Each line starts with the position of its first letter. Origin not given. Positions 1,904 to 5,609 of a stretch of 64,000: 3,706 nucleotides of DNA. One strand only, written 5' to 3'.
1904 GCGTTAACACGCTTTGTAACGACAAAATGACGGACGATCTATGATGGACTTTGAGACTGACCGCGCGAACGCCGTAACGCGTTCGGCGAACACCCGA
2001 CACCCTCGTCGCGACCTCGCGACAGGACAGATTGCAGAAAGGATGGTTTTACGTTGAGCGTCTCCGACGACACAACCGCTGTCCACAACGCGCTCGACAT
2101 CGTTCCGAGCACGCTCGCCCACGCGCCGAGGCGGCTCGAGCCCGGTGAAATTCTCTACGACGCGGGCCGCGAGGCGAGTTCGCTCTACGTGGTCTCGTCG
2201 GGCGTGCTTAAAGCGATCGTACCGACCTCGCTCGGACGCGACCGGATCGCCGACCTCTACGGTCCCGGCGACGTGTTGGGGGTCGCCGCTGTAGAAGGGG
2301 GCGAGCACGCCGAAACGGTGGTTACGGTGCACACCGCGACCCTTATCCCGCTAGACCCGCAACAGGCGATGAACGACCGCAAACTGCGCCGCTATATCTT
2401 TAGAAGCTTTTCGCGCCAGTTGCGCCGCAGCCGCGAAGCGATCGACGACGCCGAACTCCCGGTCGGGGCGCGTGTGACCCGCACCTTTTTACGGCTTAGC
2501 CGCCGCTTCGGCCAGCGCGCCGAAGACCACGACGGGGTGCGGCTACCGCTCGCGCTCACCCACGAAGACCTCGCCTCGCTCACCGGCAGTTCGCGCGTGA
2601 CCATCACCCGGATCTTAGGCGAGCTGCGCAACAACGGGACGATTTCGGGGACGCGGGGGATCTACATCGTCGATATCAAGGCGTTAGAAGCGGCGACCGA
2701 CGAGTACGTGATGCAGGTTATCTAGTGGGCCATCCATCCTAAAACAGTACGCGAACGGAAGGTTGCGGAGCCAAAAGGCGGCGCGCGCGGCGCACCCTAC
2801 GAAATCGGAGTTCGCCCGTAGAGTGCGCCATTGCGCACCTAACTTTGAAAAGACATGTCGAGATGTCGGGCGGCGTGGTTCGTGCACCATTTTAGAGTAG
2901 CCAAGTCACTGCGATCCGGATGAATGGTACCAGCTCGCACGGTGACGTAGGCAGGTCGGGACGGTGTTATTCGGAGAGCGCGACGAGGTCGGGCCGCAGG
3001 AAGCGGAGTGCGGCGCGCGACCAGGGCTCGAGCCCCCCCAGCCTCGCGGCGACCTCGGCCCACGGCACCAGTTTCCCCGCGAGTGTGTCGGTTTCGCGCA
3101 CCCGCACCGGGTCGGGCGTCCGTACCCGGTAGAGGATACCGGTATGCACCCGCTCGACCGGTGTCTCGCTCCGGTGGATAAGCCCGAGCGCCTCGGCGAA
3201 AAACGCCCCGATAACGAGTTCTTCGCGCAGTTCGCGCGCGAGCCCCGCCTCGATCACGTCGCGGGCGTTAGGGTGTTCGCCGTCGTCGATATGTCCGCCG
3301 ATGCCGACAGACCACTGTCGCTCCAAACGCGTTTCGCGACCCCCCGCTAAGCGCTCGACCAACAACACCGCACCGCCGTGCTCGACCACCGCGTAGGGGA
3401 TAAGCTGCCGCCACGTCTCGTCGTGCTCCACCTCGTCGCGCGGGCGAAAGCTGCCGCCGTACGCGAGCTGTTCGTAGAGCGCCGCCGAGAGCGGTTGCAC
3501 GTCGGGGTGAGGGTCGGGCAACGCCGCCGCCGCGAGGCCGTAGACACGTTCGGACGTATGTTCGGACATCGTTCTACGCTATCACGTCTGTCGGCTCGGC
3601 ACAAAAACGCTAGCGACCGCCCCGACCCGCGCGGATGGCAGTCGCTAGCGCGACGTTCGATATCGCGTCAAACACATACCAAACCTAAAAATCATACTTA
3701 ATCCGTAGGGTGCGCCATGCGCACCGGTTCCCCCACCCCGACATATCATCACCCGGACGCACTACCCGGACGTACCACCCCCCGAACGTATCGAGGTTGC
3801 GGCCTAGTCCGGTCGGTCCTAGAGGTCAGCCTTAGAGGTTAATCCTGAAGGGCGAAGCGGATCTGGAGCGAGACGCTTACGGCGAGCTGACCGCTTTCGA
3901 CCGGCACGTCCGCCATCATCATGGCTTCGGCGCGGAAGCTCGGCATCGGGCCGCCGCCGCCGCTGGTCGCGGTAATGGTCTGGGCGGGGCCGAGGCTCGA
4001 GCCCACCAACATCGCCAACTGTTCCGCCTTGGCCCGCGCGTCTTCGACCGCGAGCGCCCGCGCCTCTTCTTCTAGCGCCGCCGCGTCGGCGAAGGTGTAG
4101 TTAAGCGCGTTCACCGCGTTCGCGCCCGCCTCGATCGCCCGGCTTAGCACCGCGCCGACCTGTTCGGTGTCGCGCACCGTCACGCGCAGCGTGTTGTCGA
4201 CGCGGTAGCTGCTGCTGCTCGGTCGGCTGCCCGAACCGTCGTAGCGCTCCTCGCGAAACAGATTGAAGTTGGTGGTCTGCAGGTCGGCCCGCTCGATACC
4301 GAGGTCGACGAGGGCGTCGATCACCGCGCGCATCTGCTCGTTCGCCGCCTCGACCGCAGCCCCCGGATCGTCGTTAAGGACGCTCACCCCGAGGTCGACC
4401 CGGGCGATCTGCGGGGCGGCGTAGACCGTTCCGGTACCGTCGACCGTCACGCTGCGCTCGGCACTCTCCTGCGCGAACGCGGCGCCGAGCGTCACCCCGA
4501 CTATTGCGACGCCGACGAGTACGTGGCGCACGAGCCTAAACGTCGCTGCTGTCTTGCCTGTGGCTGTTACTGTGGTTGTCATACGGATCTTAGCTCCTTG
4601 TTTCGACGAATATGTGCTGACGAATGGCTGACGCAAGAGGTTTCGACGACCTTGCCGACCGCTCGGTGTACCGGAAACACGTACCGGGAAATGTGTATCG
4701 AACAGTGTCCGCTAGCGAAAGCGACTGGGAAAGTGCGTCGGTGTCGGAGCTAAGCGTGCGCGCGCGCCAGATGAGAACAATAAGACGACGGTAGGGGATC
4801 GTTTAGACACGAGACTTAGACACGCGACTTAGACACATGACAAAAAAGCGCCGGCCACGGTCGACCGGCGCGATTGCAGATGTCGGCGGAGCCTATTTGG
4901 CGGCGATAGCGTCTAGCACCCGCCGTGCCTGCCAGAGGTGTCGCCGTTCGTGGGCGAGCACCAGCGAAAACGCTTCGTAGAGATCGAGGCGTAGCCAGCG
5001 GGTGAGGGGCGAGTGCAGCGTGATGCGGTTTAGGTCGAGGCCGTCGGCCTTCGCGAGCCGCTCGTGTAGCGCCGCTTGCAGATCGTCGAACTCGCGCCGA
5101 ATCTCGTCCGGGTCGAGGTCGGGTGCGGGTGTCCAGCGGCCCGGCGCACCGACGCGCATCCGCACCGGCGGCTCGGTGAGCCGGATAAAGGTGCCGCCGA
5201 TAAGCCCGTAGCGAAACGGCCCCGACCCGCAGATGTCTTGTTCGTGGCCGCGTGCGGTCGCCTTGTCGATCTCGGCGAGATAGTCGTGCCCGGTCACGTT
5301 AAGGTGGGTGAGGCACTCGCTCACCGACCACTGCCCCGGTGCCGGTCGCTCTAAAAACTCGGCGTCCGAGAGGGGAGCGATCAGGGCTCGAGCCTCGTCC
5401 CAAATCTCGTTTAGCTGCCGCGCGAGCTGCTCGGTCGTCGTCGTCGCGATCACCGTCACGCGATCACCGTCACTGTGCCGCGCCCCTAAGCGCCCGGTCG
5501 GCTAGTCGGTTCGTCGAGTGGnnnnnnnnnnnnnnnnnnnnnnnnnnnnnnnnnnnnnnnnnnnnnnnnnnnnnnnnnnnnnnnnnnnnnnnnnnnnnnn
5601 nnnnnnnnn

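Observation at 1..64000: Hyper-abundant palindrome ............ (core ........) sits in-frame as '(G/R)-L-E-P' in dozens of unrelated genes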

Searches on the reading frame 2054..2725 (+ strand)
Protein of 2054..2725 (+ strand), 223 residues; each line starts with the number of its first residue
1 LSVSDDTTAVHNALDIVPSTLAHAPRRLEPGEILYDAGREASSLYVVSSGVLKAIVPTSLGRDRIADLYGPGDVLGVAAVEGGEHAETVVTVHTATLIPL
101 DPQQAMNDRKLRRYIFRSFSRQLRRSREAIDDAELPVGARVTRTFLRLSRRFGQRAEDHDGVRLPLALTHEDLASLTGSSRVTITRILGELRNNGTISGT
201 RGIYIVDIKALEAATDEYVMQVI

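Call 47: search_protein_families(library=pfam, proteins=[window:2054-2725:+], max_evalue=0.0001)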
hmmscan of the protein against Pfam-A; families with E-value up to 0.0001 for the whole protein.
window:2054-2725:+ (223 aa): 3 families
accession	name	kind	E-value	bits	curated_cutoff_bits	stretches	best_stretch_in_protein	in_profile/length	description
PF13545.12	HTH_Crp_2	-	1e-17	64.3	27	1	139-213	1-69/70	Crp-like helix-turn-helix domain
PF00027.35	cNMP_binding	-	4.1e-11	43.1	27.5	1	26-103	2-80/89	Cyclic nucleotide-binding domain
PF00325.26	Crp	-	2.3e-08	34.1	21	1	166-197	1-32/32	Bacterial regulatory proteins, crp family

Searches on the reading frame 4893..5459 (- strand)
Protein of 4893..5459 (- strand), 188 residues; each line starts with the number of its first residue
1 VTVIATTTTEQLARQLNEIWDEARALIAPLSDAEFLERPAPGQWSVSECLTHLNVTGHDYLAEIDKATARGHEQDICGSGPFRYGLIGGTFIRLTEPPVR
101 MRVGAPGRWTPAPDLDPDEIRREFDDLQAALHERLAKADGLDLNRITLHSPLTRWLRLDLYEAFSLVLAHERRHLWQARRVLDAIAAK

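Call 48: search_protein_families(library=pfam, proteins=[window:4893-5459:-], max_evalue=0.0001)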
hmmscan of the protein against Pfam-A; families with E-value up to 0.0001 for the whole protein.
window:4893-5459:- (188 aa): 2 families
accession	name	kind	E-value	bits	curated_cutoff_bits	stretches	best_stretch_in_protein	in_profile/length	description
PF12867.12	DinB_2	-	1.8e-20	74.2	24.8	1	15-178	1-128/128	DinB superfamily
PF11716.13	MDMPI_N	-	2.2e-05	25.6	24.2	1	17-163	2-132/140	Mycothiol maleylpyruvate isomerase N-terminal domain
